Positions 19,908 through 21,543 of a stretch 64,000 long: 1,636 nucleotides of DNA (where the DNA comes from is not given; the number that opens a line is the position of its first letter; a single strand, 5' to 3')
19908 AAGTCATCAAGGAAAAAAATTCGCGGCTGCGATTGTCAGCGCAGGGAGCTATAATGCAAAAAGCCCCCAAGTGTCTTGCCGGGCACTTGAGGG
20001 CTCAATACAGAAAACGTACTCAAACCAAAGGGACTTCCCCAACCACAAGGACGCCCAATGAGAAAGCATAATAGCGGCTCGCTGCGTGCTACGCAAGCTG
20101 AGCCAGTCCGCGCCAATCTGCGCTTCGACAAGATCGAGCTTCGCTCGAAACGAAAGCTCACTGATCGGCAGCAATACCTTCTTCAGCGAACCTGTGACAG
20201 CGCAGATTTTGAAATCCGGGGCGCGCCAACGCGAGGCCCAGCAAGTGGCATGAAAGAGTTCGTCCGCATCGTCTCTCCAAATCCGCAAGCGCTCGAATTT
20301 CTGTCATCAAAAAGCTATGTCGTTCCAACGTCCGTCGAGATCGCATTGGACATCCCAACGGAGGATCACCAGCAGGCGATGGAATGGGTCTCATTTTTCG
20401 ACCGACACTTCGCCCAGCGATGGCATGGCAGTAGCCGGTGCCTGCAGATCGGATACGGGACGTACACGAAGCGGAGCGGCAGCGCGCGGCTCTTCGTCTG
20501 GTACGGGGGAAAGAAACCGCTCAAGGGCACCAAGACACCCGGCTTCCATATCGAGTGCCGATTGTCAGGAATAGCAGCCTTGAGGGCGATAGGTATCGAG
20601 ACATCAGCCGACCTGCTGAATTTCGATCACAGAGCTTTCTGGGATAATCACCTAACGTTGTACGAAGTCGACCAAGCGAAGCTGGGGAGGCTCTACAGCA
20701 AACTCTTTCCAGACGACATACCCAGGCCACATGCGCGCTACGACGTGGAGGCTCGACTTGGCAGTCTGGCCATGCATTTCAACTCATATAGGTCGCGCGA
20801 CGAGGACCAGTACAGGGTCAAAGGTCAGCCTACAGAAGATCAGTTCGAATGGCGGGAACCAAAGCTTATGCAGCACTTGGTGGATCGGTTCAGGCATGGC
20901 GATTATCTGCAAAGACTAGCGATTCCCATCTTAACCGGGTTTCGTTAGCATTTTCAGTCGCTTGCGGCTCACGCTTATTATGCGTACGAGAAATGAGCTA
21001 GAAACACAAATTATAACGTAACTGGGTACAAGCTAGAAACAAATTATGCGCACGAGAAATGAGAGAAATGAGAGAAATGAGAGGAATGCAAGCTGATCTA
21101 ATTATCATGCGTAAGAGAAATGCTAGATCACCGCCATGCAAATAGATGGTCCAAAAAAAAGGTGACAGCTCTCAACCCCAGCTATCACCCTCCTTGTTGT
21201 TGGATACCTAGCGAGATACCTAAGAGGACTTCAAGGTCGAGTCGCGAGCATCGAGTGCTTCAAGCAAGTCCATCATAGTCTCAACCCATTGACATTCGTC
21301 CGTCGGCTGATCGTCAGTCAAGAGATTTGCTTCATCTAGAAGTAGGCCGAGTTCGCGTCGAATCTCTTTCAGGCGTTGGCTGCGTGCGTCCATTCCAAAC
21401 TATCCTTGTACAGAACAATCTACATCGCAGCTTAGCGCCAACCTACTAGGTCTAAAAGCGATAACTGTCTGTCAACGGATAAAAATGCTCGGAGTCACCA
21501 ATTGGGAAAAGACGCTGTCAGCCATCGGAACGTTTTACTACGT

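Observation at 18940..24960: ~6 kb low-GC integrative islet (int, alpA, rep-like, iterons, nuclease cargo): candidate minimalist satellite-like or integrative replicon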

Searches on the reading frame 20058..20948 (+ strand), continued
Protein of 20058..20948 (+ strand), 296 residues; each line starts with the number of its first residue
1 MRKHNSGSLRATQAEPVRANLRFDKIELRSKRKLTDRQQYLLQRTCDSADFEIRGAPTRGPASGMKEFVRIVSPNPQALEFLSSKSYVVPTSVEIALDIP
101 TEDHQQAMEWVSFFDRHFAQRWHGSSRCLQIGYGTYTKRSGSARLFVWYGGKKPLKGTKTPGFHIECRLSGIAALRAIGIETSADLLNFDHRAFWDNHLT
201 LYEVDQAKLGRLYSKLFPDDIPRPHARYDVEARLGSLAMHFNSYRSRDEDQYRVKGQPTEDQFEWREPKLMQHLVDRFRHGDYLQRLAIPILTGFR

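Call 49: find_related_loci(query=A3, collection=viral_contigs, flank=10000)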
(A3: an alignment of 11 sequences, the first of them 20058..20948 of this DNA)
Query A3 (296 aa) in viral_contigs; peptide patterns used: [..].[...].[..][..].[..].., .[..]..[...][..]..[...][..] (x = any residue, [..] = any of these).
70 stretches matched a pattern, but none encodes a relative of the query by tblastn (E <= 1e-3).

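Call 52: find_related_loci(query=A4, collection=metagenome_contigs, flank=10000)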
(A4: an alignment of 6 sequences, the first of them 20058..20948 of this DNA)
Query A4 (296 aa) in metagenome_contigs; peptide patterns used: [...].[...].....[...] (x = any residue, [..] = any of these).
245 stretches matched a pattern; 1 encode a relative of the query (tblastn E <= 1e-3); 1 distinct loci.
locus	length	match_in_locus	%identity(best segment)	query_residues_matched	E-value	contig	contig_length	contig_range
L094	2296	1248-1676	41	69-213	3e-29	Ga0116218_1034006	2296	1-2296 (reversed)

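Call 53: find_encoding_contigs(protein=P0158, flank=10000, max_places=2)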
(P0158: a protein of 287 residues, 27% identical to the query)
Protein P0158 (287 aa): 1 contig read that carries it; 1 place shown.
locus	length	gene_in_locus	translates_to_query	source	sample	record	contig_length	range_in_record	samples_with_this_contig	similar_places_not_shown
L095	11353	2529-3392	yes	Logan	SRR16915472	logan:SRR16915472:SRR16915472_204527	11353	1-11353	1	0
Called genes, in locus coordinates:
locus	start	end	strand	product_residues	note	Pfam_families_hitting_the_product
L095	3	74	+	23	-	?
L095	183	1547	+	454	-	PF13356:Arm-DNA-bind_3, PF22022:Phage_int_M (weak)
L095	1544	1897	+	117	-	-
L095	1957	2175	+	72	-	-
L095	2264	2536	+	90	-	-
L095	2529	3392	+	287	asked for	-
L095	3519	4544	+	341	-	-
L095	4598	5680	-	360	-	PF02810:SEC-C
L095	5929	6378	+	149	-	-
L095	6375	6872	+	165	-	-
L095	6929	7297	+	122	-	-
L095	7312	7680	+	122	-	-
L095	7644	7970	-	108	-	-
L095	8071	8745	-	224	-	-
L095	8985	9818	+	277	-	-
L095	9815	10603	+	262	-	PF20247:DUF6602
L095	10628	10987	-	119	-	-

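Call 54: find_encoding_contigs(protein=P0162, flank=10000, max_places=2)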
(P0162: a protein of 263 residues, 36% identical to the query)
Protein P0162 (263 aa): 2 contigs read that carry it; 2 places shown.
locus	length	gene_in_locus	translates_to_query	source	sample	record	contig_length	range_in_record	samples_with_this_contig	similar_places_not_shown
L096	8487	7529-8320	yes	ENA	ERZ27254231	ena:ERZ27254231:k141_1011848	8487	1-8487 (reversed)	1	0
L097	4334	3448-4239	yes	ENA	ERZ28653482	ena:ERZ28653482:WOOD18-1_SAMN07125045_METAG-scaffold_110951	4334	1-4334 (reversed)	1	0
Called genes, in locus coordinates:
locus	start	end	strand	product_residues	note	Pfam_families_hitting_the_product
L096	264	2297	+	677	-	PF05593:RHS_repeat (faint), PF25023:TEN_YD-shell, PF11051:Mannosyl_trans3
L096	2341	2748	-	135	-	PF13174:TPR_6 (faint), PF13428:TPR_14 (faint), PF13181:TPR_8 (faint), PF13176:TPR_7 (faint), PF13432:TPR_16, PF14559:TPR_19, PF00515:TPR_1 (weak), PF07719:TPR_2, +1 more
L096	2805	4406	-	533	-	-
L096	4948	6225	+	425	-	PF13356:Arm-DNA-bind_3, PF00589:Phage_integrase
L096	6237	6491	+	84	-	PF12728:HTH_17 (weak)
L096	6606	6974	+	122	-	-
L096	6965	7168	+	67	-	-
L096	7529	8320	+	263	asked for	-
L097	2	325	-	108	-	?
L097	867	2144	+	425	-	PF13356:Arm-DNA-bind_3, PF00589:Phage_integrase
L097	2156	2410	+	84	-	PF12728:HTH_17 (weak)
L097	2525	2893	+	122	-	-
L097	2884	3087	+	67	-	-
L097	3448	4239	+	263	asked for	-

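Call 55: find_encoding_contigs(protein=P0163, flank=10000, max_places=2)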
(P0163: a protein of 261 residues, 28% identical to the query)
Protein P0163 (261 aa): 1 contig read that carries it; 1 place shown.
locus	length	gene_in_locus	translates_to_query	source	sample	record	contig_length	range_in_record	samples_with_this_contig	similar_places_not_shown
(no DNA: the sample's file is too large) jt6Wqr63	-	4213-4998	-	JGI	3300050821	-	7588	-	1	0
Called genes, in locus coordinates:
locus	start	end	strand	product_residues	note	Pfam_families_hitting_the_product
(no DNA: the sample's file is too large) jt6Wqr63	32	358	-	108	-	-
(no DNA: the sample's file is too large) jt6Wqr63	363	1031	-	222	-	-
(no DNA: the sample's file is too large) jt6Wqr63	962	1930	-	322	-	PF03354:TerL_ATPase (weak), PF27249:MJ0330_N (weak)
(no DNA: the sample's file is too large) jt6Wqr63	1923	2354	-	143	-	-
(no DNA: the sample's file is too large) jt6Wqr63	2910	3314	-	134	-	PF07007:LprI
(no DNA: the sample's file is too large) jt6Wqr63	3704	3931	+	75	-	-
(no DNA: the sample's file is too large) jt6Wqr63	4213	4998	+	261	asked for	-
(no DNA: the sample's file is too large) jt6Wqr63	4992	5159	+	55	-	-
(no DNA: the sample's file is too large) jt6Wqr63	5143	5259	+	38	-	-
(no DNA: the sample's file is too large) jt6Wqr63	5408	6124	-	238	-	PF12686:DUF3800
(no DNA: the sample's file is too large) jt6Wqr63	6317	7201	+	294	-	PF08238:Sel1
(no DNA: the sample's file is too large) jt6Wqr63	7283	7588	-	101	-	?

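Call 69: search_protein_families(library=pfam, proteins=[L087:10405-11919:+, L087:7546-7923:+, L087:6669-7160:+, L087:9947-10408:+, L087:12460-13245:+, L087:13229-14239:+, L092:7589-8785:+, L095:3519-4544:+], max_evalue=0.05)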
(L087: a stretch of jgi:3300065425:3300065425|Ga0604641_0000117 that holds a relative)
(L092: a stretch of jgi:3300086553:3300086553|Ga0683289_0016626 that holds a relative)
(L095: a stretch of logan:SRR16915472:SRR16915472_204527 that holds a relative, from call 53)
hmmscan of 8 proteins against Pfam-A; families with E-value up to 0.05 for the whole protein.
L087:10405-11919:+ (504 aa): 1 family
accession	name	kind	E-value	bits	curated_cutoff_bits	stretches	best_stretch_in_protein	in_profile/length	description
PF03354.21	TerL_ATPase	-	1.6e-05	25.2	23.7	1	61-192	6-137/178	Terminase large subunit, ATPase domain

L087:7546-7923:+ (125 aa): 0 families

L087:6669-7160:+ (163 aa): 0 families

L087:9947-10408:+ (153 aa): 0 families

L087:12460-13245:+ (261 aa): 0 families

L087:13229-14239:+ (336 aa): 1 family
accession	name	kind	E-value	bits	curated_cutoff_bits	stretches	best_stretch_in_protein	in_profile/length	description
PF09310.15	PD-C2-AF1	-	0.048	13.3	25.7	0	110-217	10-114/249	POU domain, class 2, associating factor 1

L092:7589-8785:+ (398 aa): 0 families

L095:3519-4544:+ (341 aa): 0 families

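Call 70: search_protein_families(library=phrogs, proteins=[L087:10405-11919:+, L087:9947-10408:+, L087:11932-12219:+, L087:12216-12467:+, L087:12460-13245:+, L087:13229-14239:+, L087:7546-7923:+, L087:6669-7160:+, L092:7589-8785:+, L095:3519-4544:+], max_evalue=0.01)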
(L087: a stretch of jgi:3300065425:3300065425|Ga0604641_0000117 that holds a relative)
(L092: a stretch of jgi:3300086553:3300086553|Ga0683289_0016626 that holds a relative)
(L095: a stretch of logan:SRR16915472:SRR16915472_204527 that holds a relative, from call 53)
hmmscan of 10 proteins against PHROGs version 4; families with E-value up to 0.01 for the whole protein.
L087:10405-11919:+ (504 aa): 3 families
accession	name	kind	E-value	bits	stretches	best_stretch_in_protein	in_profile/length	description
phrog_2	-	head and packaging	7.5e-30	105.3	1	80-497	281-619/807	terminase large subunit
phrog_9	-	head and packaging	4.5e-15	56.5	1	66-233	218-372/812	terminase large subunit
phrog_7579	-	head and packaging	1.2e-06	29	1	85-235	26-160/239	terminase large subunit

L087:9947-10408:+ (153 aa): 0 families

L087:11932-12219:+ (95 aa): 0 families

L087:12216-12467:+ (83 aa): 0 families

L087:12460-13245:+ (261 aa): 0 families

L087:13229-14239:+ (336 aa): 0 families

L087:7546-7923:+ (125 aa): 0 families

L087:6669-7160:+ (163 aa): 0 families

L092:7589-8785:+ (398 aa): 0 families

L095:3519-4544:+ (341 aa): 0 families
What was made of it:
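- A TerL_ATPase-like gene lies near rep in a second context (calls 55, 69, 70). Relatives of the module sit next to a terminase large subunit gene (calls 55, 69, 70). Two contexts carry a terminase-like gene instead (calls 55, 70). Relatives carry a tailed-phage-type terminase instead (call 70).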

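Call 78: search_dna_similar(query=window:20058-20948:+, collection=plasmids, mode=protein, max_evalue=0.001, max_rows=25)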
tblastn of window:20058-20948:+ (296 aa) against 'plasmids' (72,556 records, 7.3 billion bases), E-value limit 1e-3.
No match.

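Call 79: search_dna_similar(query=window:20058-20948:+, collection=phages, mode=protein, max_evalue=0.001, max_rows=25)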
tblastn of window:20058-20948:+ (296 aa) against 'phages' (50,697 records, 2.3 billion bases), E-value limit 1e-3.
No match.
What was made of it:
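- Closest known: Rep_trans. Different: It is carried on integrase-bearing chromosomal islets, not on plasmids or phages (calls 78, 79).
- No family member was found in 72,556 plasmids, 50,697 phages or IMG/VR at the sensitivity used (calls 49, 78, 79). No family member was found in IMG/VR or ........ (calls 49, 79). The family's absence from plasmid and phage collections (calls 78, 79) fits a chromosomal hitcher.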

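Call 85: search_protein_families(library=padloc, max_evalue=0.01, proteins=[window:20058-20948:+])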
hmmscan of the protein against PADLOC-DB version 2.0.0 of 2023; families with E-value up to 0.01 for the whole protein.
window:20058-20948:+ (296 aa): 0 families

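Call 103: list_cluster_members(proteins=[P0155, P0005, P0006, P0007, P0008, P0009, P0010, P0011, P0012, P0013])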
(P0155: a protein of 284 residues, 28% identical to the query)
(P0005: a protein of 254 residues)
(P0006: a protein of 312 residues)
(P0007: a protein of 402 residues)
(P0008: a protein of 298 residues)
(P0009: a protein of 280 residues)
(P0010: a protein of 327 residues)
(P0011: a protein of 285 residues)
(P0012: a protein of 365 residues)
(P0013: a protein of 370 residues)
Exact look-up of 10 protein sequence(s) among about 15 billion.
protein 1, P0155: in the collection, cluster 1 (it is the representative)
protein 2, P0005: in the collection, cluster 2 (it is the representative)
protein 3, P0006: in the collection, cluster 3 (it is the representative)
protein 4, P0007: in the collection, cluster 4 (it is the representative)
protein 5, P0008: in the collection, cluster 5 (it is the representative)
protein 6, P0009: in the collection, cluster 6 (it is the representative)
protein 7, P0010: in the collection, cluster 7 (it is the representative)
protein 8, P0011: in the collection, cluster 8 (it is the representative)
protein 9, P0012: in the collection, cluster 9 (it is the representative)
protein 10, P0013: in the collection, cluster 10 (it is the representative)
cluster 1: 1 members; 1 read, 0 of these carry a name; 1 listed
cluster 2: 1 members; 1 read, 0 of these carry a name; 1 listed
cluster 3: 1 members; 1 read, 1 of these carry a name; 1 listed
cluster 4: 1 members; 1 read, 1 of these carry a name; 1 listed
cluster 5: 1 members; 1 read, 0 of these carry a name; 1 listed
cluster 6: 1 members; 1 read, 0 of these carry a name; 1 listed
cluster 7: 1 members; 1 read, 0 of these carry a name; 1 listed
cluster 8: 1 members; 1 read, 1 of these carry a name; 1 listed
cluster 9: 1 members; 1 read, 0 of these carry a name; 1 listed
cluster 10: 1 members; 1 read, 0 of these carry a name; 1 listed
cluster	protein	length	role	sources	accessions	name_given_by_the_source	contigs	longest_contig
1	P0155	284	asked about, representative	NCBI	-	-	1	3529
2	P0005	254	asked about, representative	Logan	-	-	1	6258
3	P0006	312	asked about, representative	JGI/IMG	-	hypothetical protein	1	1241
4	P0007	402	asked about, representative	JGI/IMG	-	hypothetical protein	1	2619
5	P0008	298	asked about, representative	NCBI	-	-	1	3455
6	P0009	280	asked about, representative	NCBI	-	-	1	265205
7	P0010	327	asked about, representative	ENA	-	-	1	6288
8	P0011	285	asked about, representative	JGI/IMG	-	hypothetical protein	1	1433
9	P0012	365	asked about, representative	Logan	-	-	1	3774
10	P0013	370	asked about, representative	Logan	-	-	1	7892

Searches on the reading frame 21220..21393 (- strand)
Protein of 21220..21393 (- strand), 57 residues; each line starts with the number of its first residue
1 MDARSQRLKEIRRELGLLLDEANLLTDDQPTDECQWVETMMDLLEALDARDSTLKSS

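Call 4: search_protein_families(library=pfam, max_evalue=0.1, proteins=[window:21220-21393:-])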
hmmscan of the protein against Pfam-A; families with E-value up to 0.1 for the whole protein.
window:21220-21393:- (57 aa): 0 families

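Call 5: search_protein_families(library=phrogs, max_evalue=0.01, proteins=[window:21220-21393:-])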
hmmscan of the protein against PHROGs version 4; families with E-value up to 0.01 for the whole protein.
window:21220-21393:- (57 aa): 0 families

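Call 6: search_protein_families(library=ncbifam, max_evalue=0.01, proteins=[window:21220-21393:-])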
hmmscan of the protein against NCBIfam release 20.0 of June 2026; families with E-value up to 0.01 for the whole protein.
window:21220-21393:- (57 aa): 0 families
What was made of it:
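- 21220..21393 (-): 57-aa orphan ORF. No family hit (calls 4-6).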

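Call 85: search_protein_families(library=padloc, max_evalue=0.01, proteins=[window:21220-21393:-])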
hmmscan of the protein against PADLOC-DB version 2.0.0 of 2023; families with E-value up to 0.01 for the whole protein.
window:21220-21393:- (57 aa): 1 family
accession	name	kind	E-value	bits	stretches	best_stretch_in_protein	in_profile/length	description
PDLC01907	CARF5--CARF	-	0.0026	15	1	9-48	188-227/325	-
